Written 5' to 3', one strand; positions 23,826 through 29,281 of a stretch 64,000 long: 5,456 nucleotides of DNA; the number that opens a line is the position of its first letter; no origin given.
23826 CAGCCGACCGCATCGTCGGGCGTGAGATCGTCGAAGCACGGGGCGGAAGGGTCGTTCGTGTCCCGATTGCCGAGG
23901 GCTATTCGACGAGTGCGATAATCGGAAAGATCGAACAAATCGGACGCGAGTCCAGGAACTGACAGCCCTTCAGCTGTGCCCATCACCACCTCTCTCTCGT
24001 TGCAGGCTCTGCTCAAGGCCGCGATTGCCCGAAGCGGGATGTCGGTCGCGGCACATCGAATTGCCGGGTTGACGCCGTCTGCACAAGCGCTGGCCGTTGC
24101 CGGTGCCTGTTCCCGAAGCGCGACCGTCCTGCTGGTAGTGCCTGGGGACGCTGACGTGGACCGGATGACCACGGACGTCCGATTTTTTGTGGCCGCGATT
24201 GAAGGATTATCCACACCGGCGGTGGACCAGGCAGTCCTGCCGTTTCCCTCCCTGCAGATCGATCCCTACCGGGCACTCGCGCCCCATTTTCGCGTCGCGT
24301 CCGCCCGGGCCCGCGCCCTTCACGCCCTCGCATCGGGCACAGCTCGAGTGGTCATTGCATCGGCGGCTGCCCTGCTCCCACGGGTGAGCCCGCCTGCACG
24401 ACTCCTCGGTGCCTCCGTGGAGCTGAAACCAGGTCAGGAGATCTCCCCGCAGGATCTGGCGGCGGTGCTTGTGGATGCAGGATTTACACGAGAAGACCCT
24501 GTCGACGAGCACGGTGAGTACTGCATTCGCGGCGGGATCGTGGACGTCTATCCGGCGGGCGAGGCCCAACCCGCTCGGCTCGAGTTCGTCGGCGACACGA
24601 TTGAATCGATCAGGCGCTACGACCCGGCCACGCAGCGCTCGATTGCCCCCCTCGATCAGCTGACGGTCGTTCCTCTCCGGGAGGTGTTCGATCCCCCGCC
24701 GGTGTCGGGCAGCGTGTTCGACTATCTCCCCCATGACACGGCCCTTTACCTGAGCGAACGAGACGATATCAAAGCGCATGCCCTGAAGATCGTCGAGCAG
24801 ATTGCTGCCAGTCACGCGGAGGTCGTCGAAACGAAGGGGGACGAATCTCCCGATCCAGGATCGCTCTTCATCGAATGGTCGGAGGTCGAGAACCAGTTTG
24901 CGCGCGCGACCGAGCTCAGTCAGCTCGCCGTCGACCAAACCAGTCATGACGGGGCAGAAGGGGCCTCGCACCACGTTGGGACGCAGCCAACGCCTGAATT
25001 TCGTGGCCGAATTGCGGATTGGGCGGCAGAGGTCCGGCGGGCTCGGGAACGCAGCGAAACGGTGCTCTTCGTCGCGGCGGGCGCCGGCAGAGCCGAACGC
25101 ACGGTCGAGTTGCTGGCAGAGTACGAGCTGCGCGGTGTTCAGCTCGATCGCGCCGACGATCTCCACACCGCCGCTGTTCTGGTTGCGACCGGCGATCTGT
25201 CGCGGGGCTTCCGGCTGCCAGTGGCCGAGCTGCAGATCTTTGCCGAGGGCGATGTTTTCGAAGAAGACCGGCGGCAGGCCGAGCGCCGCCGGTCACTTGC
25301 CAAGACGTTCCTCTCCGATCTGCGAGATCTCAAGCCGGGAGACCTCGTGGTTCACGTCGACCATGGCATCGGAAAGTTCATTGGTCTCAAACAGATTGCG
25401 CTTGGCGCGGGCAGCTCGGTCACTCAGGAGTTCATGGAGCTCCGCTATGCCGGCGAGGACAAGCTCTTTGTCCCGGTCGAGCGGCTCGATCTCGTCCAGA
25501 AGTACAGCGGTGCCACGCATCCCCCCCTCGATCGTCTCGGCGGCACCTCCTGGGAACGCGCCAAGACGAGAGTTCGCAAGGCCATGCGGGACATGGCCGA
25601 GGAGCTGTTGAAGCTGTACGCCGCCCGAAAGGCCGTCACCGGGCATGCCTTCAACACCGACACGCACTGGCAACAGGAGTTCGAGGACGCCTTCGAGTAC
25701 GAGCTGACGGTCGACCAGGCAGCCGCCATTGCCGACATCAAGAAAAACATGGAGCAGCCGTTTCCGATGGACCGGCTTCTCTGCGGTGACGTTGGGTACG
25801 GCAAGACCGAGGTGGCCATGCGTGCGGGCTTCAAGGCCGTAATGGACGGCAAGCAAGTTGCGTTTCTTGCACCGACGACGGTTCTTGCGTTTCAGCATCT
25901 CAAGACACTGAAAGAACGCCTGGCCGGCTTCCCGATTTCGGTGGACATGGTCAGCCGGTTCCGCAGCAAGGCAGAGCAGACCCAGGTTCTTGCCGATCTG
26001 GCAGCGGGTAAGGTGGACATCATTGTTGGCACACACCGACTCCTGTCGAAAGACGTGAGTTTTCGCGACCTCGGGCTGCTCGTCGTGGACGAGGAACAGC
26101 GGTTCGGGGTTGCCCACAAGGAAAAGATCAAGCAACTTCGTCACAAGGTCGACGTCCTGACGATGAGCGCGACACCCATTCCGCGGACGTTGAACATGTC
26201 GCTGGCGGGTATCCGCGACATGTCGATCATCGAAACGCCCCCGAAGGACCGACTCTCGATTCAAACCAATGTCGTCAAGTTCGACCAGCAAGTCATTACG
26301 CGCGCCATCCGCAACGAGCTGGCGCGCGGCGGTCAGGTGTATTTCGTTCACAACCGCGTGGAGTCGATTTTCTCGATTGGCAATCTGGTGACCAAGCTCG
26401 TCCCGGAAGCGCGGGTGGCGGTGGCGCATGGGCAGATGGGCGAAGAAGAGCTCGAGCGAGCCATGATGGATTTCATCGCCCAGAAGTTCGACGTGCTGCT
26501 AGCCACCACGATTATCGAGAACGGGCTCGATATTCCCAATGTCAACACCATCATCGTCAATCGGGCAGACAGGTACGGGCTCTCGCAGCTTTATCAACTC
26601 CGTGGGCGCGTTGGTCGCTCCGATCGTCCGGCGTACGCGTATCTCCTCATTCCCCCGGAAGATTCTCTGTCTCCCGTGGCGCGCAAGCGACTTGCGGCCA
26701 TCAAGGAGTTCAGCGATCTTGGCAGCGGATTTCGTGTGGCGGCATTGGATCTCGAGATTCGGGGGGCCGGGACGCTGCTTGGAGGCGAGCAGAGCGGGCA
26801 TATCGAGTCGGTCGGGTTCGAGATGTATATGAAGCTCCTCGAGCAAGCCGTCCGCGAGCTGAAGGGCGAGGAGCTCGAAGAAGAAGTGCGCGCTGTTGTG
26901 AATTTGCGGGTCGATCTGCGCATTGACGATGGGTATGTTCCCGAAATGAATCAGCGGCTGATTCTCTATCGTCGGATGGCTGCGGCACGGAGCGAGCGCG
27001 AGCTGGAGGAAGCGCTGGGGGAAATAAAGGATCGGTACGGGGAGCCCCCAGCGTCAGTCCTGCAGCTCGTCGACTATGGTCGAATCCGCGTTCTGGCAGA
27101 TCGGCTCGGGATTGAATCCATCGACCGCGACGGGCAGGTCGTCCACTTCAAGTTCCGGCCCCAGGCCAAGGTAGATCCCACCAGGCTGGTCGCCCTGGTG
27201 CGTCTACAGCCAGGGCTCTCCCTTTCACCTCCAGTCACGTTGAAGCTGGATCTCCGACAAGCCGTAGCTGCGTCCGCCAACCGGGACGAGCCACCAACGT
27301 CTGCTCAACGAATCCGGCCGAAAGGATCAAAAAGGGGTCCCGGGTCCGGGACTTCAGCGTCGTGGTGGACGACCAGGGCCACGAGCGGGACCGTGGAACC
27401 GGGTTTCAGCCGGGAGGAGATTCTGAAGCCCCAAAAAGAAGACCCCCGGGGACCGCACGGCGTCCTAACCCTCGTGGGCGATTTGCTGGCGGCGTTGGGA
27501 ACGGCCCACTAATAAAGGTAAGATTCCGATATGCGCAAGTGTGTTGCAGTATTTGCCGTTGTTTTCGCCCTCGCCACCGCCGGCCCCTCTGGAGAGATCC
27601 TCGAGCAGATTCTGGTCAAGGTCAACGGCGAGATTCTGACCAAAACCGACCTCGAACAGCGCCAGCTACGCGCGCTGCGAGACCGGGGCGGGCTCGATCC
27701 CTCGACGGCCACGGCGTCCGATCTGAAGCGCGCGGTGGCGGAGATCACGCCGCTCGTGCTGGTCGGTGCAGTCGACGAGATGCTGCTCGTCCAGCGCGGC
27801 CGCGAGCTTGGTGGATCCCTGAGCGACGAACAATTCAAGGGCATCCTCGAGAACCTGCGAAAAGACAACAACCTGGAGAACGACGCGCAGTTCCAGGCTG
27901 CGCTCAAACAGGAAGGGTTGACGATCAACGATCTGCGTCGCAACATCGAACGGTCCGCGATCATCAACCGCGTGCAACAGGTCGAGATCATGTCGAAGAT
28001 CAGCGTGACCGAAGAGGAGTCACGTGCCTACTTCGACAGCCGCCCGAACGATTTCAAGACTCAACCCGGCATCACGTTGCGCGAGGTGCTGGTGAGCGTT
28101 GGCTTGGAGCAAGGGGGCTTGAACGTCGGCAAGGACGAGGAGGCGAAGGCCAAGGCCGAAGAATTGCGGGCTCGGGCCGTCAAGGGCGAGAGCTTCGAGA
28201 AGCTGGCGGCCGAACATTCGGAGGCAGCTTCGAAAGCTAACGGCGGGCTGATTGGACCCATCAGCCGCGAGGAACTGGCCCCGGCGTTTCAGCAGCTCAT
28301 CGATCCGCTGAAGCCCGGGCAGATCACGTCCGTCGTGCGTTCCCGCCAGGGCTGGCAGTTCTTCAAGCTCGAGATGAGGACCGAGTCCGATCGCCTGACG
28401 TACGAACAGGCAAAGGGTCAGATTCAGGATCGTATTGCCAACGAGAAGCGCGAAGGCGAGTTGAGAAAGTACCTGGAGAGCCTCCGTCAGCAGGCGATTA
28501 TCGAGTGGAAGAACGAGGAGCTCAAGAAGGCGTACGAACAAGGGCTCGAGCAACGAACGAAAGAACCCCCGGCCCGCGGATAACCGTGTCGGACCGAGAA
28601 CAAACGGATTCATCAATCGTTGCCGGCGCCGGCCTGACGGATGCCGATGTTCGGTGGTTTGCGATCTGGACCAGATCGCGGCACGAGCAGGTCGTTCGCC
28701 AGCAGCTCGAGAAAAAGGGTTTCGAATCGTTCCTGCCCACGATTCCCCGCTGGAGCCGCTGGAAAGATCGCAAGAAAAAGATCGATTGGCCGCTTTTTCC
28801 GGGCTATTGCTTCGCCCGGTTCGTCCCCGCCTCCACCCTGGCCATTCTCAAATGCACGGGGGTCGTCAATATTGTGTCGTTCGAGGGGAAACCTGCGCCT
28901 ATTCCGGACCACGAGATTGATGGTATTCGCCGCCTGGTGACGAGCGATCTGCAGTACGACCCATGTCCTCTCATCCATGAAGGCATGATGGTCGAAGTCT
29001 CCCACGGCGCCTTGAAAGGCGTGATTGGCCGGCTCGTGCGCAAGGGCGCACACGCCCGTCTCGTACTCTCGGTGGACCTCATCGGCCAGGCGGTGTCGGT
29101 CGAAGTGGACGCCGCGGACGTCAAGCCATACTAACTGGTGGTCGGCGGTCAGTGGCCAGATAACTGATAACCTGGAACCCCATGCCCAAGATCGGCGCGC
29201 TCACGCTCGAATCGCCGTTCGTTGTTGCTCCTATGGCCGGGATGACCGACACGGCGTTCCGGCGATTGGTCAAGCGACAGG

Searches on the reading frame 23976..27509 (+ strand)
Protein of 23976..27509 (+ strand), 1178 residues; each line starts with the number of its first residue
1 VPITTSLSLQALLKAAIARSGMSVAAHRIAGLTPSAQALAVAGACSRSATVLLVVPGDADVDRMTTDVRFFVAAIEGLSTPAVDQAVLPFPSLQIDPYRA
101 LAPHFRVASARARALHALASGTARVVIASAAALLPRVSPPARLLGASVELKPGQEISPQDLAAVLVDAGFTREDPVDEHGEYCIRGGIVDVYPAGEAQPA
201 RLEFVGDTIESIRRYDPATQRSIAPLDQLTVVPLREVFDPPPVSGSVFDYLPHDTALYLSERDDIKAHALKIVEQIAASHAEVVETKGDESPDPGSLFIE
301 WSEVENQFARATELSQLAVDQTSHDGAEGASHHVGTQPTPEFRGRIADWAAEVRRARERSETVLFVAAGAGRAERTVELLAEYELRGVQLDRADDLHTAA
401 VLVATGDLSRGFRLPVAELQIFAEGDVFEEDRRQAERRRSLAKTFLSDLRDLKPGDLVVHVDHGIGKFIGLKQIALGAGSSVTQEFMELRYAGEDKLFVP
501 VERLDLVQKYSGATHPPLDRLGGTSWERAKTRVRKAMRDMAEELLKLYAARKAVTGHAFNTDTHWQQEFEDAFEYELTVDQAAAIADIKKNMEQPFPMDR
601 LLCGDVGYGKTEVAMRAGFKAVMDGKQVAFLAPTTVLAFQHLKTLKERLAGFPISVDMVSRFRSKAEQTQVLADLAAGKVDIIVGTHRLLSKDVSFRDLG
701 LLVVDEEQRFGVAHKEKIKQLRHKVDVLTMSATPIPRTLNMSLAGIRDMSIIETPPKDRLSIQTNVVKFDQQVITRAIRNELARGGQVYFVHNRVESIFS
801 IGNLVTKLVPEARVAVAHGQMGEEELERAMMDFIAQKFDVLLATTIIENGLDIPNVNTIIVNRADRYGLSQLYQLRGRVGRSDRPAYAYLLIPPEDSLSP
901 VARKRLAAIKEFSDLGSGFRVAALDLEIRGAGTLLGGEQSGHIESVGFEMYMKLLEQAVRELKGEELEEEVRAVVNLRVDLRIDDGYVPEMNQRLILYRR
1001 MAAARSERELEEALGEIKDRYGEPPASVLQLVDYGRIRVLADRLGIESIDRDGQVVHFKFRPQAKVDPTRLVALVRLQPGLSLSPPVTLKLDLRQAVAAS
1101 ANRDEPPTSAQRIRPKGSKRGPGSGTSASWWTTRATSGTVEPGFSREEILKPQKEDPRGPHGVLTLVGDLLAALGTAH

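Call 10: search_protein_families(library=pfam, proteins=[window:23976-27509:+], max_evalue=0.001)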
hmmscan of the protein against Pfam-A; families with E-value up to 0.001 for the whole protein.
window:23976-27509:+ (1178 aa): 7 families
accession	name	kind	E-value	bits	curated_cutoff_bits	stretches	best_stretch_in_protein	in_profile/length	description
PF00270.35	DEAD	-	1.9e-23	83.5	26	1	580-739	3-164/167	DEAD/DEAH box helicase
PF03461.20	TRCF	-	2.1e-23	82.9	25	1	977-1070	1-94/95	TRCF domain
PF17757.6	UvrB_inter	-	4.8e-23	81.5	22.9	1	148-235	1-89/91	UvrB interaction domain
PF00271.37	Helicase_C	-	1.8e-21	76.9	23.5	1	778-882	6-109/110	Helicase conserved C-terminal domain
PF02559.22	CarD_TRCF_RID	-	1.6e-19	70.1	23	1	452-511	1-57/57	CarD-like/TRCF RID domain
PF21132.2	MFD_D3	-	1.7e-05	25.1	21.8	1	360-426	6-72/73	MFD, D3 domain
PF22590.2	Cas3-like_C_2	-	0.00033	21.3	27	0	785-883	2-105/106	CRISPR-associated nuclease/helicase Cas3, C-terminal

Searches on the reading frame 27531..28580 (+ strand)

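Call 10: search_protein_families(library=pfam, proteins=[window:27531-28580:+], max_evalue=0.001)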
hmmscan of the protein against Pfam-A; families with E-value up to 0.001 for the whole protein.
window:27531-28580:+ (350 aa): 5 families
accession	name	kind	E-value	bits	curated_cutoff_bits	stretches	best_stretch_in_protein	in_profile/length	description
PF00639.27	Rotamase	-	1.2e-17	65.1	21.7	1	201-281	14-96/97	PPIC-type PPIASE domain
PF13616.12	Rotamase_3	-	3.7e-14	53.7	22.5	1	199-276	30-108/116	PPIC-type PPIASE domain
PF13145.12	Rotamase_2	-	7.9e-12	46.5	27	1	159-295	1-120/121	PPIC-type PPIASE domain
PF13624.11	SurA_N_3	-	2.1e-08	34.6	27.2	1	5-148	18-161/162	SurA-like N-terminal domain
PF09312.16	SurA_N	-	4.7e-07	30.4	30.8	1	24-149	1-118/118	SurA N-terminal domain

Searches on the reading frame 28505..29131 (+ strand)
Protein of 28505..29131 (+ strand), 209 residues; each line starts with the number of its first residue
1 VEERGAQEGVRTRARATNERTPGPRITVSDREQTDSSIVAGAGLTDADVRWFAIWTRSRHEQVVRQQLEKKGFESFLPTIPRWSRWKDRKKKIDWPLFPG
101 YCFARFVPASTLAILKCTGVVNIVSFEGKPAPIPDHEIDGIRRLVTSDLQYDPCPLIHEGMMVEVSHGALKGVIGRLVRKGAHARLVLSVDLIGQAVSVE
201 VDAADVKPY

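Call 10: search_protein_families(library=pfam, proteins=[window:28505-29131:+], max_evalue=0.001)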
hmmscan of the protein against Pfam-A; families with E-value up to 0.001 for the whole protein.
window:28505-29131:+ (209 aa): 1 family
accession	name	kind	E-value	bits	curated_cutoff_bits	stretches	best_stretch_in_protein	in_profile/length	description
PF02357.24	NusG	-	7.2e-21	75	22.2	1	50-142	2-93/93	Transcription termination factor nusG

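Call 34: search_protein_families(library=ncbifam, proteins=[window:28505-29131:+], max_evalue=0.001)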
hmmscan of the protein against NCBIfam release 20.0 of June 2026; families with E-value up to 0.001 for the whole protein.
window:28505-29131:+ (209 aa): 5 families
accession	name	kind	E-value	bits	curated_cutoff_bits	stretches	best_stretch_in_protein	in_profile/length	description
NF033644.1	antiterm_UpxY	subfamily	6.5e-33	114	100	1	51-204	1-162/164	UpxY family transcription antiterminator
TIGR01955.1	RfaH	equivalog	6.1e-22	78.3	144.5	1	51-206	1-158/159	transcription/translation regulatory transformer protein RfaH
NF006534.0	PRK09014.1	equivalog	2.4e-14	53.6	124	1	50-206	3-159/162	transcription/translation regulatory transformer protein RfaH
NF033641.1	antiterm_LoaP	exception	3.4e-13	50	125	1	51-201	1-159/166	antiterminator LoaP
TIGR00922.1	nusG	equivalog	2.8e-07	30.5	135.7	1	51-206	1-169/172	transcription termination/antitermination protein NusG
